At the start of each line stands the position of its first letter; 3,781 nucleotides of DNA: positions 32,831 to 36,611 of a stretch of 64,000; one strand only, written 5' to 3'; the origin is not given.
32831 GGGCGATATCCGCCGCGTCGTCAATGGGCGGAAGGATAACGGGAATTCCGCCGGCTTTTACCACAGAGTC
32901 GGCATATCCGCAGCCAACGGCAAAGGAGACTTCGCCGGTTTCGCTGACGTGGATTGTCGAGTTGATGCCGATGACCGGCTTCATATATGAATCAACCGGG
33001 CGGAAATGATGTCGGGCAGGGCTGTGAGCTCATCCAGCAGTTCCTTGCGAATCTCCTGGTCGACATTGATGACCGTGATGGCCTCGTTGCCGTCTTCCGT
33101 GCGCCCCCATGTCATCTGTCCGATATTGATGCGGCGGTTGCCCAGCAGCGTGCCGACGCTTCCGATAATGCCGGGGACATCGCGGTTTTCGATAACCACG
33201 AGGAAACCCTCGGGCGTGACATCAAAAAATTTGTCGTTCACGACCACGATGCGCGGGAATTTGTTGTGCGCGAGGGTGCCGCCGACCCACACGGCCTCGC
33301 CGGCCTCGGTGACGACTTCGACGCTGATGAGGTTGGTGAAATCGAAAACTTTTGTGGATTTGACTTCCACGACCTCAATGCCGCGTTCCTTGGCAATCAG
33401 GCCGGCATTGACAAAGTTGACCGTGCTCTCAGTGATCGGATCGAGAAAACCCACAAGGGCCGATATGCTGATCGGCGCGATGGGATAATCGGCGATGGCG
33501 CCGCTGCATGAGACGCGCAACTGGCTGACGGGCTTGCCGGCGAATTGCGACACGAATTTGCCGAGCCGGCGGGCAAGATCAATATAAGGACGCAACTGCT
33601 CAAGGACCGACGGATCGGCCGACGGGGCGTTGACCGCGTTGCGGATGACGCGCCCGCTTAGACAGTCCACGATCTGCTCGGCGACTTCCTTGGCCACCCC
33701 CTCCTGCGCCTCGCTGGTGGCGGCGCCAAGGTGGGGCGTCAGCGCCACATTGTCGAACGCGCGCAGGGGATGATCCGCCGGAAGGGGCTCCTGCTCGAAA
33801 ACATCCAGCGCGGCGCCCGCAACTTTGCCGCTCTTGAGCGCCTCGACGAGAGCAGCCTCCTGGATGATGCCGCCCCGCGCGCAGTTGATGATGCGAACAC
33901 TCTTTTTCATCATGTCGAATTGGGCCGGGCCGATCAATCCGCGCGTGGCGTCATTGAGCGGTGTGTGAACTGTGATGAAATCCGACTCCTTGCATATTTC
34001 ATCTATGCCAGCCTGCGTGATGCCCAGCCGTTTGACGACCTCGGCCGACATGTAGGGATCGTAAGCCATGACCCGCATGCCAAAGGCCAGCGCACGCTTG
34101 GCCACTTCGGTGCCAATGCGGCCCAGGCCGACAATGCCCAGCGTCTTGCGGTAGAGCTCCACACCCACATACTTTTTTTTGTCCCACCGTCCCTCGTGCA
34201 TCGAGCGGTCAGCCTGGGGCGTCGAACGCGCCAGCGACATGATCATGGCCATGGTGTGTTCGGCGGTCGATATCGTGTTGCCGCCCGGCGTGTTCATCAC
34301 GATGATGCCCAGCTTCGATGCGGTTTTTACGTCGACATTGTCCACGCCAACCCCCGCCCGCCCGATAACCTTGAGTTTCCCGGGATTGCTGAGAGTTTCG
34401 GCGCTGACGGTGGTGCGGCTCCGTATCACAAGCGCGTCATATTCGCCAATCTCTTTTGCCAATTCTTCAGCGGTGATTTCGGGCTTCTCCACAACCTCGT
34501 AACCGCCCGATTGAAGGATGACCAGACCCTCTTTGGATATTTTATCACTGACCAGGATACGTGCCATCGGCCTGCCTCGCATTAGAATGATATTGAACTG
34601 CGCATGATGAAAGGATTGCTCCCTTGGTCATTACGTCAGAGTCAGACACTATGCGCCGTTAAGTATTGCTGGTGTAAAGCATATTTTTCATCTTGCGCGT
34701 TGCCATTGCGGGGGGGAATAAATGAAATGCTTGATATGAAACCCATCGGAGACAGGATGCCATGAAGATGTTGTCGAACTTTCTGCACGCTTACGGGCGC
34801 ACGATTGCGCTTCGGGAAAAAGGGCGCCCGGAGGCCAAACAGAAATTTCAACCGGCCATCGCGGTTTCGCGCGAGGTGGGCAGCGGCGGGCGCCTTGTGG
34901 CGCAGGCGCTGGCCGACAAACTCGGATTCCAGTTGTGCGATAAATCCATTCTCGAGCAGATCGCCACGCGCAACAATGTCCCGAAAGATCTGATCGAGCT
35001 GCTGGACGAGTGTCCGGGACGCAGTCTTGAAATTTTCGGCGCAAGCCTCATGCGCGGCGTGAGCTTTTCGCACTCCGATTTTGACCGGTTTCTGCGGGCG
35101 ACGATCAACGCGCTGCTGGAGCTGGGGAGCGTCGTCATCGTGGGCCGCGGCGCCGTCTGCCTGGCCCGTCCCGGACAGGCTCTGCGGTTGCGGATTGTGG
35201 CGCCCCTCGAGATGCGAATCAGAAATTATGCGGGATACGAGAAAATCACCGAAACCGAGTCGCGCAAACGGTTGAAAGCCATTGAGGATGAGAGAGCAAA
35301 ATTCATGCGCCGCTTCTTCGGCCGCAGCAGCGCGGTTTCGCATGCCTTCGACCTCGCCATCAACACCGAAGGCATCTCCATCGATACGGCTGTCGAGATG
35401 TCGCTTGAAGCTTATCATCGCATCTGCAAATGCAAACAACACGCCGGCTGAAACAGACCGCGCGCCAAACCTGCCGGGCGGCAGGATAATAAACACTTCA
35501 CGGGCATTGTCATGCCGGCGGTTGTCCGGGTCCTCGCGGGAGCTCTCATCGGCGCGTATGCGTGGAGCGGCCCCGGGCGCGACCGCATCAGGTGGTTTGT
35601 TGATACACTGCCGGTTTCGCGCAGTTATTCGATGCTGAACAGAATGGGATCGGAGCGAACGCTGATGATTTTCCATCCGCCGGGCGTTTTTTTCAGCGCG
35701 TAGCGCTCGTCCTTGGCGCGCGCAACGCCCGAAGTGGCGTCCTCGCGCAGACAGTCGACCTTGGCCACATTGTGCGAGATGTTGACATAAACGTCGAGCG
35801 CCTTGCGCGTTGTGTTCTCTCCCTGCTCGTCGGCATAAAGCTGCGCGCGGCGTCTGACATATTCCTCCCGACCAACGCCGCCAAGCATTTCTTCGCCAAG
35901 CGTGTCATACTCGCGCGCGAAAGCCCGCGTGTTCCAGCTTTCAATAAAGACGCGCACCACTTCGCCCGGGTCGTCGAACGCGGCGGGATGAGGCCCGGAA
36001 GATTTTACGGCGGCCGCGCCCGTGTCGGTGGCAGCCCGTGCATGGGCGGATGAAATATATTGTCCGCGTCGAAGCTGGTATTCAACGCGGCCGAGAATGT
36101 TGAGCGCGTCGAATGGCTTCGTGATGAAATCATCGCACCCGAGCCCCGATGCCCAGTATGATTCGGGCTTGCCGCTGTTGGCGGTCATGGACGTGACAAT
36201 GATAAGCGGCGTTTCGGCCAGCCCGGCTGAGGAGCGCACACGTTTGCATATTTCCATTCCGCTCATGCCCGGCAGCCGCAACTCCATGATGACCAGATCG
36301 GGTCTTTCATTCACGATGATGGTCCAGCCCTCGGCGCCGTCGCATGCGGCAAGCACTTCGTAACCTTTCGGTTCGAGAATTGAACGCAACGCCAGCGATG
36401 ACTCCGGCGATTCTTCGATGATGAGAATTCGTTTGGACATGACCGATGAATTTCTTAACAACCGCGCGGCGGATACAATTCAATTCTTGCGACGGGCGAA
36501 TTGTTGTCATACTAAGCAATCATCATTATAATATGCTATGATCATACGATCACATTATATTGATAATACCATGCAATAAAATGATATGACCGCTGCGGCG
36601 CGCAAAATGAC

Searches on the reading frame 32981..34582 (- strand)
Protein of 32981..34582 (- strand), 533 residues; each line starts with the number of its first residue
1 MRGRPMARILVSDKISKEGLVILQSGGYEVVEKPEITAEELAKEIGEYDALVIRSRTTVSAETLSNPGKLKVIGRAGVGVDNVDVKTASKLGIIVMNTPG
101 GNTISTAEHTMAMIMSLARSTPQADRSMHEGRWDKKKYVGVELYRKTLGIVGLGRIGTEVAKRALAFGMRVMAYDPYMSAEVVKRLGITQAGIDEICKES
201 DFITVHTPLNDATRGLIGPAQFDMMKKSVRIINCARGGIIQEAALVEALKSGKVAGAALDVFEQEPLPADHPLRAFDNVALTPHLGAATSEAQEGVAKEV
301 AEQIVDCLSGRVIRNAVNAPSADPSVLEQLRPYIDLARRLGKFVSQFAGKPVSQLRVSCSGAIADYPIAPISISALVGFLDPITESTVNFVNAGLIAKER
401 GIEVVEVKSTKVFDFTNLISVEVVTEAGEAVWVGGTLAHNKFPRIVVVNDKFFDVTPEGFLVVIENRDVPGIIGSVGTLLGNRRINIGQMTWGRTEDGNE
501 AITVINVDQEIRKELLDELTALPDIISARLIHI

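Call 85: search_protein_families(library=pfam, proteins=[window:32981-34582:-], max_evalue=0.000001)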
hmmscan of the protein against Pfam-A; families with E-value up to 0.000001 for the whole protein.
window:32981-34582:- (533 aa): 4 families
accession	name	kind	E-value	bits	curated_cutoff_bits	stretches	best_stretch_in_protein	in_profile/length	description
PF02826.25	2-Hacid_dh_C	-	6.7e-67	224.7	25.1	1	111-286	1-178/178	D-isomer specific 2-hydroxyacid dehydrogenase, NAD binding domain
PF00389.36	2-Hacid_dh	-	1.1e-38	132.4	24.6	1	9-318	1-134/134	D-isomer specific 2-hydroxyacid dehydrogenase, catalytic domain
PF19304.4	PGDH_inter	-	6.8e-29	100.8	27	1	329-448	1-118/119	D-3-phosphoglycerate dehydrogenase intervening domain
PF01842.31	ACT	-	1.4e-10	41.2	27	1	462-523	3-65/66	ACT domain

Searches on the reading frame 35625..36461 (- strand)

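Call 85: search_protein_families(library=pfam, proteins=[window:35625-36461:-], max_evalue=0.000001)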
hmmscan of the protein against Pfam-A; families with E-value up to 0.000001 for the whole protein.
window:35625-36461:- (278 aa): 1 family
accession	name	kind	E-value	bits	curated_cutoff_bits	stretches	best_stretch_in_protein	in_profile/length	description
PF00072.30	Response_reg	-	6.4e-21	75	30.2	1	12-126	1-110/111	Response regulator receiver domain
